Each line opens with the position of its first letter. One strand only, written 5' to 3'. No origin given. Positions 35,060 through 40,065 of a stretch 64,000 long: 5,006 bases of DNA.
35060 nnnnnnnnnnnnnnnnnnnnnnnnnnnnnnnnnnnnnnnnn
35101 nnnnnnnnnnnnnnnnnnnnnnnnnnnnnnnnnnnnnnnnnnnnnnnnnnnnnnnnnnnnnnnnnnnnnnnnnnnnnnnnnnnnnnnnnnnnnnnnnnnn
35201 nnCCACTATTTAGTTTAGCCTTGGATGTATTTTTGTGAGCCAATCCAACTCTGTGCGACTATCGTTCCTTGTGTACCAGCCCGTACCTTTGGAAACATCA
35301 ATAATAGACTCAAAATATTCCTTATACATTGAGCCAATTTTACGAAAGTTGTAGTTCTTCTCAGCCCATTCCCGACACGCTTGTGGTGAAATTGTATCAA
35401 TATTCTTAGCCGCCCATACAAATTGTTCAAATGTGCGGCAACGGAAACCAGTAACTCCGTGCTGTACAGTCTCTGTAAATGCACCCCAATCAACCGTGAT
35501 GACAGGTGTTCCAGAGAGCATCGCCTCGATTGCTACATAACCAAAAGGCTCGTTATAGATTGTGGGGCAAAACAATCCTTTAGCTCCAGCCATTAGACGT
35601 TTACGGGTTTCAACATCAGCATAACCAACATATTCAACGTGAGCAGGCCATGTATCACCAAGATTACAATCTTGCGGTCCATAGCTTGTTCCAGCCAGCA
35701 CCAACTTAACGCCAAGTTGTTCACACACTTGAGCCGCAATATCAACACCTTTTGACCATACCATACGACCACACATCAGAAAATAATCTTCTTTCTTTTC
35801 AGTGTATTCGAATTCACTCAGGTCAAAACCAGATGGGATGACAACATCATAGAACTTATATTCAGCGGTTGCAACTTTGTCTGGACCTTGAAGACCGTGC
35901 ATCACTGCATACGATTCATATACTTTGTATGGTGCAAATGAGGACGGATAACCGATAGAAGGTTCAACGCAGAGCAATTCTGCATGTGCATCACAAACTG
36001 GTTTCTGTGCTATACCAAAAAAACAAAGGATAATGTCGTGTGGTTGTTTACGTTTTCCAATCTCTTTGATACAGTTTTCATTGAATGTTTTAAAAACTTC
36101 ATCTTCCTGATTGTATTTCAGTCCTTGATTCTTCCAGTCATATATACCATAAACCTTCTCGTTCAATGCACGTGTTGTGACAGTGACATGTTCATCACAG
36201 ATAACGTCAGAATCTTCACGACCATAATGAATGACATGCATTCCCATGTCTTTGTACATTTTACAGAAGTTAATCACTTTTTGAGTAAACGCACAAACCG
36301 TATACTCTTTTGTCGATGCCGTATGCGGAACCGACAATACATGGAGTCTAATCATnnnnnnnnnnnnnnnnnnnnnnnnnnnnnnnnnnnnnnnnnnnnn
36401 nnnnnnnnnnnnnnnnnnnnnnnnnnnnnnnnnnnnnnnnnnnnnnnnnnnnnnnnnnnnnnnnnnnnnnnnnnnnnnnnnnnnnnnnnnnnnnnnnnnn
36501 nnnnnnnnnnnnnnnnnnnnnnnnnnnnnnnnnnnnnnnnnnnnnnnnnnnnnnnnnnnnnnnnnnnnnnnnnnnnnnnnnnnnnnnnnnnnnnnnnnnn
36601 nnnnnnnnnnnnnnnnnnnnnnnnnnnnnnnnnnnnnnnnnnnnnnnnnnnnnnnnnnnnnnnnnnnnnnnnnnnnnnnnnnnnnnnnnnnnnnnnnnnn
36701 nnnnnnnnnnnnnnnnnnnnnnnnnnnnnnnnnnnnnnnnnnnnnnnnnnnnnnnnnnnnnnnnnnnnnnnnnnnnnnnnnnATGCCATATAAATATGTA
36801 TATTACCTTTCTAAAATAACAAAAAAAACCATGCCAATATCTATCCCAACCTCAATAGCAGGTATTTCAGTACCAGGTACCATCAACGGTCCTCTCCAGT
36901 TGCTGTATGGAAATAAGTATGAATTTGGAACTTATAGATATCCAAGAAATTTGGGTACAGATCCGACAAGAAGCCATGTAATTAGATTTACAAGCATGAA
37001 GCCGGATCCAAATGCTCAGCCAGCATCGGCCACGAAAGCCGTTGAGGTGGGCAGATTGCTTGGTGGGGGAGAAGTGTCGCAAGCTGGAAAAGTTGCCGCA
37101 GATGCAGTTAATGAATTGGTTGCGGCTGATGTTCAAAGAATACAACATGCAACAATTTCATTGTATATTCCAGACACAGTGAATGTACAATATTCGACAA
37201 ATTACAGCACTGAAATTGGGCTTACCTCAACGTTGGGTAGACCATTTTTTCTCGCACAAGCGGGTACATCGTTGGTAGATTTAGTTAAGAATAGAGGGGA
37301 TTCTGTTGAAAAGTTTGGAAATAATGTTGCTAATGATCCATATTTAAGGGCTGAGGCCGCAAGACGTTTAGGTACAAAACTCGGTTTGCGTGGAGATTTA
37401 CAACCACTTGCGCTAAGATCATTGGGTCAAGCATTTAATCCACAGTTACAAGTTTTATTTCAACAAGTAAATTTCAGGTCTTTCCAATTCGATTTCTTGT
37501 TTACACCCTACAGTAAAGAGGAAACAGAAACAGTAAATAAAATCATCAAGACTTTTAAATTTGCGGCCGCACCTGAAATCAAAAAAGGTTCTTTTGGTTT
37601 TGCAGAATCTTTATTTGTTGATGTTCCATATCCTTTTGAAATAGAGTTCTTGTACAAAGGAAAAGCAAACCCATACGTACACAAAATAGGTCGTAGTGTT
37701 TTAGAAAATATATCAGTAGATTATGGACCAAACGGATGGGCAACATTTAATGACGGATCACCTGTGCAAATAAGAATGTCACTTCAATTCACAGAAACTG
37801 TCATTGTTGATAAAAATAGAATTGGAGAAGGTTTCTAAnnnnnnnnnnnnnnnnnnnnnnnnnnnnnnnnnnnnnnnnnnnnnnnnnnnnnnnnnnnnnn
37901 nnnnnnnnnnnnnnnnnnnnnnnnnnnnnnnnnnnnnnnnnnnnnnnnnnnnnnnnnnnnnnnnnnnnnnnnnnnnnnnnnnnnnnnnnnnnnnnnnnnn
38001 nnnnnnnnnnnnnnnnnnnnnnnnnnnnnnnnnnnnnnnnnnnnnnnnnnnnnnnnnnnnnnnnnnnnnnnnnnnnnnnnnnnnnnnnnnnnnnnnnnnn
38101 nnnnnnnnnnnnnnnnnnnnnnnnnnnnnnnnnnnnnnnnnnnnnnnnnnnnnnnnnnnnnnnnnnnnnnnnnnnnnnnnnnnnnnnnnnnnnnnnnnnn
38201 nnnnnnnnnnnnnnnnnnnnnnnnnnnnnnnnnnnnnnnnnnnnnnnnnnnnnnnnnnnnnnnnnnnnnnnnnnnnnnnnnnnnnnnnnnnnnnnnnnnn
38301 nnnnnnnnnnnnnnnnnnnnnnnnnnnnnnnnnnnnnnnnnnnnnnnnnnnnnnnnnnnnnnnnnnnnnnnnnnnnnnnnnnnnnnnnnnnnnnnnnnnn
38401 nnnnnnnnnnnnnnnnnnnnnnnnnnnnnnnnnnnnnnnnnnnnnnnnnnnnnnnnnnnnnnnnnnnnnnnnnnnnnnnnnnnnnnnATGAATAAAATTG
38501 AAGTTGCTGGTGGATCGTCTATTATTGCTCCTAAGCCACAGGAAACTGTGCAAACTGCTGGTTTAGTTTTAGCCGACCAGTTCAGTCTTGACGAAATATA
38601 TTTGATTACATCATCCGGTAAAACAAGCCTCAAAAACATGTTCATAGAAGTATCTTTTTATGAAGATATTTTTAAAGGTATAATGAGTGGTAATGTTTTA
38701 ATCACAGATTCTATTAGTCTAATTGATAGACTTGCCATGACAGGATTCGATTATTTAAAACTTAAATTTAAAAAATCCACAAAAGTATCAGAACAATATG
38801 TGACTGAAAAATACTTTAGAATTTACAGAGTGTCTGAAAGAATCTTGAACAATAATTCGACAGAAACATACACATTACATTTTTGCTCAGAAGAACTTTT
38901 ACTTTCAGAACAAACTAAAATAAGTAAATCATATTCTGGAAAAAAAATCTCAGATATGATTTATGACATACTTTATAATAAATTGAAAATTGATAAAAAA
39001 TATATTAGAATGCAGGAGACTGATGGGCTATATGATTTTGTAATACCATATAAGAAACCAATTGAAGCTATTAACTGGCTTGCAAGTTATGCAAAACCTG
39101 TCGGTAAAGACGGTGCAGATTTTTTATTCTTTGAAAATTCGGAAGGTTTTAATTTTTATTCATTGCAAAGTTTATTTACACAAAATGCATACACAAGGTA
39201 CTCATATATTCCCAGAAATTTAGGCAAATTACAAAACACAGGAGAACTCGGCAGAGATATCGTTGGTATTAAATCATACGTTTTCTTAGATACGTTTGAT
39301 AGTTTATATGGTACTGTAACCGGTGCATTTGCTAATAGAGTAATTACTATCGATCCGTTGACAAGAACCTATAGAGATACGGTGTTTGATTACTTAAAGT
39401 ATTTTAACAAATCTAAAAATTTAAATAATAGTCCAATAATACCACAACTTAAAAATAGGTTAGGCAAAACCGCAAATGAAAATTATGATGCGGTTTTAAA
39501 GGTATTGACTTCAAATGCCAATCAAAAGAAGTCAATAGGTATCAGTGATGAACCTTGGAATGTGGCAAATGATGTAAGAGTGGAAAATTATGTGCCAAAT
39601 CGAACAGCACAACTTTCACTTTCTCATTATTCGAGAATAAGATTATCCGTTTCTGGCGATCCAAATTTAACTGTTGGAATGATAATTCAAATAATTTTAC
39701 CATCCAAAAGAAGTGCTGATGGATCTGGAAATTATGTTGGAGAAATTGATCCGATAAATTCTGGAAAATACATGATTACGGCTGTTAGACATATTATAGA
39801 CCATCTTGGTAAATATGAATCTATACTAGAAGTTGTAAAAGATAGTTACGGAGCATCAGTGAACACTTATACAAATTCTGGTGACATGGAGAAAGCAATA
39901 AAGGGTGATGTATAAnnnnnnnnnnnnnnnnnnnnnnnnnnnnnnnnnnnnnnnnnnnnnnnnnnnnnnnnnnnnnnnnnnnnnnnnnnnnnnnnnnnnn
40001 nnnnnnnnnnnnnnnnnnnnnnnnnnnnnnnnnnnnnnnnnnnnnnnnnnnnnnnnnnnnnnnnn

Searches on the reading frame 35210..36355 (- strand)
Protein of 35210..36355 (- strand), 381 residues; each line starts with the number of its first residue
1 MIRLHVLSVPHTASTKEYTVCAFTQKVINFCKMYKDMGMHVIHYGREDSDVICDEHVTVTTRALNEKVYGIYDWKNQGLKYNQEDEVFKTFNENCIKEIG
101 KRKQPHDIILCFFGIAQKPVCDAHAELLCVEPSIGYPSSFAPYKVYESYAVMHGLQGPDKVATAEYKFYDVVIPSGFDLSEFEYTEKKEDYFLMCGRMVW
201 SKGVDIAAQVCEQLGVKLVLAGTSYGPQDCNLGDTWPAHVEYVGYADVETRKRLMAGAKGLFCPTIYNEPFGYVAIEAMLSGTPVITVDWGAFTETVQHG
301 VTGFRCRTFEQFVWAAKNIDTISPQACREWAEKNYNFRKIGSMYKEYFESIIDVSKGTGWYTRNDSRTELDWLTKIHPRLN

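Call 9: search_protein_families(library=phrogs, proteins=[window:35210-36355:-], max_evalue=0.001)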
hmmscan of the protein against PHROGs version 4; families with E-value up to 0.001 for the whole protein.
window:35210-36355:- (381 aa): 2 families
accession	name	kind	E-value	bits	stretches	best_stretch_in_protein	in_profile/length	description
phrog_3408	-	moron, auxiliary metabolic gene and host takeover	1.3e-127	427.1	1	2-364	5-362/363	glycosyltransferase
phrog_2170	-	moron, auxiliary metabolic gene and host takeover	2.5e-10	41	1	170-306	152-302/374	glycosyltransferase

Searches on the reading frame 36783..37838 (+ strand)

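Call 9: search_protein_families(library=phrogs, proteins=[window:36783-37838:+], max_evalue=0.001)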
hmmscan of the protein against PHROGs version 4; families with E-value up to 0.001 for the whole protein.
window:36783-37838:+ (351 aa): 1 family
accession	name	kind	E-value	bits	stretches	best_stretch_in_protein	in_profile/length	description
phrog_230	-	tail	6.8e-51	175.1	1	48-349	288-584/628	baseplate tail tube cap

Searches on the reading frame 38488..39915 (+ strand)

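Call 9: search_protein_families(library=phrogs, proteins=[window:38488-39915:+], max_evalue=0.001)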
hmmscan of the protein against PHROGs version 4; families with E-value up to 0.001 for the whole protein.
window:38488-39915:+ (475 aa): 1 family
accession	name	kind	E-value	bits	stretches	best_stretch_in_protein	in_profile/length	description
phrog_350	-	tail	4.2e-84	284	1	30-458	11-432/436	tail protein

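Call 23: search_protein_families(library=pfam, proteins=[window:38488-39915:+], max_evalue=0.01)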
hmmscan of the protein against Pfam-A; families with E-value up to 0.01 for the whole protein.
window:38488-39915:+ (475 aa): 0 families
